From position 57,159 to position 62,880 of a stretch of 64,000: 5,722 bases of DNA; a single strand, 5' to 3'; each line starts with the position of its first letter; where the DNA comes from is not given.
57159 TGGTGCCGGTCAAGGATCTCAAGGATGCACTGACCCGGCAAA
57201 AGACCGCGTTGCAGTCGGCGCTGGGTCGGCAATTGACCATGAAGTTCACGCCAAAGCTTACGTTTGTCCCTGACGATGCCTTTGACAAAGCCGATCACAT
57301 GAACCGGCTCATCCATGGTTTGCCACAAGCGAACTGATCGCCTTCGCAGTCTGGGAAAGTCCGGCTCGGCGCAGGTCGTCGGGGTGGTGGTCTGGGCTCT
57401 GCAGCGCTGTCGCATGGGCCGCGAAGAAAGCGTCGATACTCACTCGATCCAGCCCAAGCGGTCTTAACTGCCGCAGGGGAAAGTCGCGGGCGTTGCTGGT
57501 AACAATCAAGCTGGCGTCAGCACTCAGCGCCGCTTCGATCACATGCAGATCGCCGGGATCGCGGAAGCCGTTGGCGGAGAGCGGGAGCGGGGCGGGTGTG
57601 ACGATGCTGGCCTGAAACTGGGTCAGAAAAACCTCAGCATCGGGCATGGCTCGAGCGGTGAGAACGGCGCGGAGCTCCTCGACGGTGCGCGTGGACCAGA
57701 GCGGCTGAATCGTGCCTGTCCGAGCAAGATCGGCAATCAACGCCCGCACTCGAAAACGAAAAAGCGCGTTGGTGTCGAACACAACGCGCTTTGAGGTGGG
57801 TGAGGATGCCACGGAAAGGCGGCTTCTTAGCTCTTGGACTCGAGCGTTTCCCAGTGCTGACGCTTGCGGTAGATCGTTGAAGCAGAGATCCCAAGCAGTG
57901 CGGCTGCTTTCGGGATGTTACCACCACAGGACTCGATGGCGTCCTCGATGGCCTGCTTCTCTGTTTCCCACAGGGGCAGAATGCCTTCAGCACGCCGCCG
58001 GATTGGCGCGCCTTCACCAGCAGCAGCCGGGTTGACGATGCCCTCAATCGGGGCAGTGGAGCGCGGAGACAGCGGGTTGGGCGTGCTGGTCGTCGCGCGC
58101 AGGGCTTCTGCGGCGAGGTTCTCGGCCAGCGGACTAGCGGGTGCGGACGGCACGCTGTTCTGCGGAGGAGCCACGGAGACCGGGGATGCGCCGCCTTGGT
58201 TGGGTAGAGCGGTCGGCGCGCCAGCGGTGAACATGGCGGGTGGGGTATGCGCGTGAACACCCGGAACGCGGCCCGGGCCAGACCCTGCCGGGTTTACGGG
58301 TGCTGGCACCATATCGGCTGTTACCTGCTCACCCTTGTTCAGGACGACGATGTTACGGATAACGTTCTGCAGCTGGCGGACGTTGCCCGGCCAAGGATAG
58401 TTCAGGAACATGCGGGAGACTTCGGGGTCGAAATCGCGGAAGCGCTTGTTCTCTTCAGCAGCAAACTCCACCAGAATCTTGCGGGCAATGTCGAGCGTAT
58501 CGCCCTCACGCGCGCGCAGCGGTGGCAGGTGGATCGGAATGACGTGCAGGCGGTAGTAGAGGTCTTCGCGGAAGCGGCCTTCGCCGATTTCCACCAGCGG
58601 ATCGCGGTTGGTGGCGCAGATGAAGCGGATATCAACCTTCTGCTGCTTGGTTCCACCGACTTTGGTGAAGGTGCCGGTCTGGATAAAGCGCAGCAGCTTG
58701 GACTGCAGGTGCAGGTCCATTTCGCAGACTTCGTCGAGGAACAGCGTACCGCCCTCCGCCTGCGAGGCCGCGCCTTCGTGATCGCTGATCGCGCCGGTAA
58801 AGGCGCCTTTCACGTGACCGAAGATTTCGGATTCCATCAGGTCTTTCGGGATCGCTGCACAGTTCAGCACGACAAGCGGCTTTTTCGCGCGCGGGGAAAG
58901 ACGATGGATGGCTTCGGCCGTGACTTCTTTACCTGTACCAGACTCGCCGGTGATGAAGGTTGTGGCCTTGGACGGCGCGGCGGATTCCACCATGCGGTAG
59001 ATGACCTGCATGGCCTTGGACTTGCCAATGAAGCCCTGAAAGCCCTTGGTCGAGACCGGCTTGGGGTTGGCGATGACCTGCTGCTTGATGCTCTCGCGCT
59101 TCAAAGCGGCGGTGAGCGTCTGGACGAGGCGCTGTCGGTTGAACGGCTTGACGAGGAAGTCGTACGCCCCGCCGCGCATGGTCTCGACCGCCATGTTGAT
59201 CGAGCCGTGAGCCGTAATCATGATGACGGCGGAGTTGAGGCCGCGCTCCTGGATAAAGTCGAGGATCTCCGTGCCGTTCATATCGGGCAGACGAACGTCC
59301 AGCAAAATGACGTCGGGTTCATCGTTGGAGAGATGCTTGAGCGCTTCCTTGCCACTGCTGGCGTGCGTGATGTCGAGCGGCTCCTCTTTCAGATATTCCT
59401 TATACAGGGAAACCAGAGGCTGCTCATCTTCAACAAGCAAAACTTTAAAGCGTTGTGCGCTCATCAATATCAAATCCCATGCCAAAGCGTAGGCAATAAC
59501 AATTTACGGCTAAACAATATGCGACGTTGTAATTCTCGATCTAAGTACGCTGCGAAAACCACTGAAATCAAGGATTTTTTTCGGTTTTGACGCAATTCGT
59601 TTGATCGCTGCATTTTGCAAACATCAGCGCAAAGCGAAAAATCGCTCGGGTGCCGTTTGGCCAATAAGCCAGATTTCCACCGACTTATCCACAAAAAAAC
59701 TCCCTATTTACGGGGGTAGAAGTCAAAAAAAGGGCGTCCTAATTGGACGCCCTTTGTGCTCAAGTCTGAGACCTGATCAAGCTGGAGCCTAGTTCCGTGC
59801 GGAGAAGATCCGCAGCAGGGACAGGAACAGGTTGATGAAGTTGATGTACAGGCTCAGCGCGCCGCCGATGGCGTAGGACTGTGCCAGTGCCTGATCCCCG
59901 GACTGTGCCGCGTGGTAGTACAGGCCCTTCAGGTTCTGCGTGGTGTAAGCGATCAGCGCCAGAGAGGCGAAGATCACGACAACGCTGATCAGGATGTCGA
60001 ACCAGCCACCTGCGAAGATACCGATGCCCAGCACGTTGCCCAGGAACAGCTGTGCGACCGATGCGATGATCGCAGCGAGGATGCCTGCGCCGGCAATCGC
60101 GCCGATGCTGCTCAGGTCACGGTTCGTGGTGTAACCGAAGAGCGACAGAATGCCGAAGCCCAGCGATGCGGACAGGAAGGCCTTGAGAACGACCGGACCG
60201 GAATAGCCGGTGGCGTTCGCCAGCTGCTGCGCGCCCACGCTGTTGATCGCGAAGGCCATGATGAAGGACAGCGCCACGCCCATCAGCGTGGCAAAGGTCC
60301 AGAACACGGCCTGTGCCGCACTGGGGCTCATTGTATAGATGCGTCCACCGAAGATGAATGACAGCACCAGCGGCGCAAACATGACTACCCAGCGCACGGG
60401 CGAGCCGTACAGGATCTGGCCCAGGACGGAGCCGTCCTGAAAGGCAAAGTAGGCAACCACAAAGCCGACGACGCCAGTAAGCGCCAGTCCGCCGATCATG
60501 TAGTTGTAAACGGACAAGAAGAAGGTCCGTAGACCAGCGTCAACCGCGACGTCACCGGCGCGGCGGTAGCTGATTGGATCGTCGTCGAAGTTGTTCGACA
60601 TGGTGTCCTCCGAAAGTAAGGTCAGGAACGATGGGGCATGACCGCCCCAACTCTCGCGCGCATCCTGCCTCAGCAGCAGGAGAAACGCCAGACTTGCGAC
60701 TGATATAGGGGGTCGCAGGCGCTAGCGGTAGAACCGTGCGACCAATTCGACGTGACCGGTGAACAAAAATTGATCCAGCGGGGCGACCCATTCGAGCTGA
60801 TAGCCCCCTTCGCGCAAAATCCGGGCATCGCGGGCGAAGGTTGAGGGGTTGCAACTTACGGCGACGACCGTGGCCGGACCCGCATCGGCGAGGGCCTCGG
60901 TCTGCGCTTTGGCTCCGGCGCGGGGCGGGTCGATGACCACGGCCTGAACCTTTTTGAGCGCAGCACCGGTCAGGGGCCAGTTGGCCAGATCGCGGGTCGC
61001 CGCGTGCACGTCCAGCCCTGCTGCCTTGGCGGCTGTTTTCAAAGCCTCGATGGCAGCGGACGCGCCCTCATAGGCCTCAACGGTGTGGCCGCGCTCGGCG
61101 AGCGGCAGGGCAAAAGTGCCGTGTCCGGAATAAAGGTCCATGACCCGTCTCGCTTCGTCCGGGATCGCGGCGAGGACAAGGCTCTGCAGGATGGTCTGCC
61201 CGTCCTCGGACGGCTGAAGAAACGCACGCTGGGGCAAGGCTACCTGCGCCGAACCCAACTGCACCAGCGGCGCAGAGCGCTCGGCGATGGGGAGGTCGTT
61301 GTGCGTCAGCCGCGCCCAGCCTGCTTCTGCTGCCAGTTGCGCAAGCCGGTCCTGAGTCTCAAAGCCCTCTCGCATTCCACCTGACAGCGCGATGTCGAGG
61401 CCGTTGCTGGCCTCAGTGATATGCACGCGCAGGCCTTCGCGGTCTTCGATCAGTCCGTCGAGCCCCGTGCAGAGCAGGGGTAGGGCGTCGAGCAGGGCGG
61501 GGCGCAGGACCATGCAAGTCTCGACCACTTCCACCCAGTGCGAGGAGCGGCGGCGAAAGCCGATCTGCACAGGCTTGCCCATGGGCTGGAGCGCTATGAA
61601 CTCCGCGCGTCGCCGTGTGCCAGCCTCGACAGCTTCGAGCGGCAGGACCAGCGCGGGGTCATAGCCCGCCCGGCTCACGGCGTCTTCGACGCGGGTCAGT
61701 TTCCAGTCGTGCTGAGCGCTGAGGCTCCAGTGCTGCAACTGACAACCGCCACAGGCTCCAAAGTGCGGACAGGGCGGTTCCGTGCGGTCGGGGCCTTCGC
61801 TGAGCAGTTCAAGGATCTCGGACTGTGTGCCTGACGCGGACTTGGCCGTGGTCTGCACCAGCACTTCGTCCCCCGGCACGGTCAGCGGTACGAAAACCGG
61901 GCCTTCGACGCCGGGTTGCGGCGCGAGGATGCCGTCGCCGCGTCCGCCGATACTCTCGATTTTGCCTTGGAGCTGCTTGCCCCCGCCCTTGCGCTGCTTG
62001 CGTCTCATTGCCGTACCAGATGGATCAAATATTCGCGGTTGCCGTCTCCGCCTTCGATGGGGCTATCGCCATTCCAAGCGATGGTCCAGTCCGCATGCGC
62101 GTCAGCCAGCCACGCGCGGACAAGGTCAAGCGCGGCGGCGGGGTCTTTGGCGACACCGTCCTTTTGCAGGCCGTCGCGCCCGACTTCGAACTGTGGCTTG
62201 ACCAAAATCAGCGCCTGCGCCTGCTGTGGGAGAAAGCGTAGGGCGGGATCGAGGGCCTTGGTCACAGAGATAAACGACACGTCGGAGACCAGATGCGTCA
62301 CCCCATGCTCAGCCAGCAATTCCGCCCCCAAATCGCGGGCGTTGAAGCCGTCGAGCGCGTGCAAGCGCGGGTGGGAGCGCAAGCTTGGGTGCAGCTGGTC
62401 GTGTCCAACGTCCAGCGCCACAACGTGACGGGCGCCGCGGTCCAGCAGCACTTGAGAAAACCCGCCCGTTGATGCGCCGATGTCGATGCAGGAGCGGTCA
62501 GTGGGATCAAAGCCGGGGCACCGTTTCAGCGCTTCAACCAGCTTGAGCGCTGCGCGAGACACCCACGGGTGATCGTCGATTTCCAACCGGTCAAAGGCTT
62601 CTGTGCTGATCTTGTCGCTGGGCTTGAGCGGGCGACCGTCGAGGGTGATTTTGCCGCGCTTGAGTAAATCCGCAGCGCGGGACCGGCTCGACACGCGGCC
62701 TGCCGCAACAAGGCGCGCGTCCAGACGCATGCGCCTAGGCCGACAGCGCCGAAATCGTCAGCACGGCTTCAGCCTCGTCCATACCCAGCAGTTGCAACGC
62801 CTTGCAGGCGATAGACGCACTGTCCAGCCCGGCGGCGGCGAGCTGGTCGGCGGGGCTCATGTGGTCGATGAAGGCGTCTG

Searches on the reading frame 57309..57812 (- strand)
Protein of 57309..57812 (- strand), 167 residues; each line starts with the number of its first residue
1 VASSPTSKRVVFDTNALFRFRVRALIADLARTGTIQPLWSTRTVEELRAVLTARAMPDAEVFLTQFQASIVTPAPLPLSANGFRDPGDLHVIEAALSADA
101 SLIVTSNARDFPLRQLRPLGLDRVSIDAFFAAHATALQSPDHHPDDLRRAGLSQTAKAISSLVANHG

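Call 7: search_protein_families(library=ncbifam, proteins=[window:57309-57812:-])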
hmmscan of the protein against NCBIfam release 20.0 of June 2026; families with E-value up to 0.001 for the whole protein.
window:57309-57812:- (167 aa): 1 family
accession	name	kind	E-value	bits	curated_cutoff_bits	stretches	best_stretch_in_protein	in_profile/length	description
NF046100.1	RSP_2648_fam_PIN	equivalog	7.5e-23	81.4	170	1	10-135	1-133/177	RSP_2648 family PIN domain-containing protein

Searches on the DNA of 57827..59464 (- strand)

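Call 35: search_rna_families(sources=[L041, L035, L078, L053, L036], threshold=evalue, max_evalue=0.1)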
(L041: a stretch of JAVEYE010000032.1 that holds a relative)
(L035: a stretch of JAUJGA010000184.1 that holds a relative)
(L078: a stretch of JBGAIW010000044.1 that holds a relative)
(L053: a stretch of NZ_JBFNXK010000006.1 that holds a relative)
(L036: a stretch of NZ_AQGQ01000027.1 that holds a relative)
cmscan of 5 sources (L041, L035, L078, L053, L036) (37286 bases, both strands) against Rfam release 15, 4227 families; matches with E-value up to 0.1: 1.
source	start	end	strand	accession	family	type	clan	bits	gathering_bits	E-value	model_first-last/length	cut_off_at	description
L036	548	662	+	RF00512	Leu_leader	Cis-reg; leader;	-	29.3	50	0.031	1-148/148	no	Leucine operon leader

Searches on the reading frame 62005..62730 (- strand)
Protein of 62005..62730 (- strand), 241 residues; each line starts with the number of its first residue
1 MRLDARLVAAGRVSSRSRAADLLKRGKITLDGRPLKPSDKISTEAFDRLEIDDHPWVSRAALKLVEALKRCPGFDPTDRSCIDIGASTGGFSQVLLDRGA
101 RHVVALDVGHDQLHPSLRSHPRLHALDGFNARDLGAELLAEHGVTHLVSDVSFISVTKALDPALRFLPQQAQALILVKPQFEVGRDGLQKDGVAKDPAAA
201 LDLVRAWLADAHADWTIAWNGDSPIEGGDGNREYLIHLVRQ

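Call 7: search_protein_families(library=ncbifam, proteins=[window:62005-62730:-])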
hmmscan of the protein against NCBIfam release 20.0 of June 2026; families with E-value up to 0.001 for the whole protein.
window:62005-62730:- (241 aa): 2 families
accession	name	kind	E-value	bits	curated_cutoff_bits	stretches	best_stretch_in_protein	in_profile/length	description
NF049952.1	23rRNACMtaseTlyA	equivalog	6.2e-52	176.4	250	1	1-238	1-234/236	23S rRNA (cytidine-2'-O)-methyltransferase TlyA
TIGR00478.1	tly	subfamily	2.2e-41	141.7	185.8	1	2-233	1-228/228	TlyA family rRNA (cytidine-2'-O)-methyltransferase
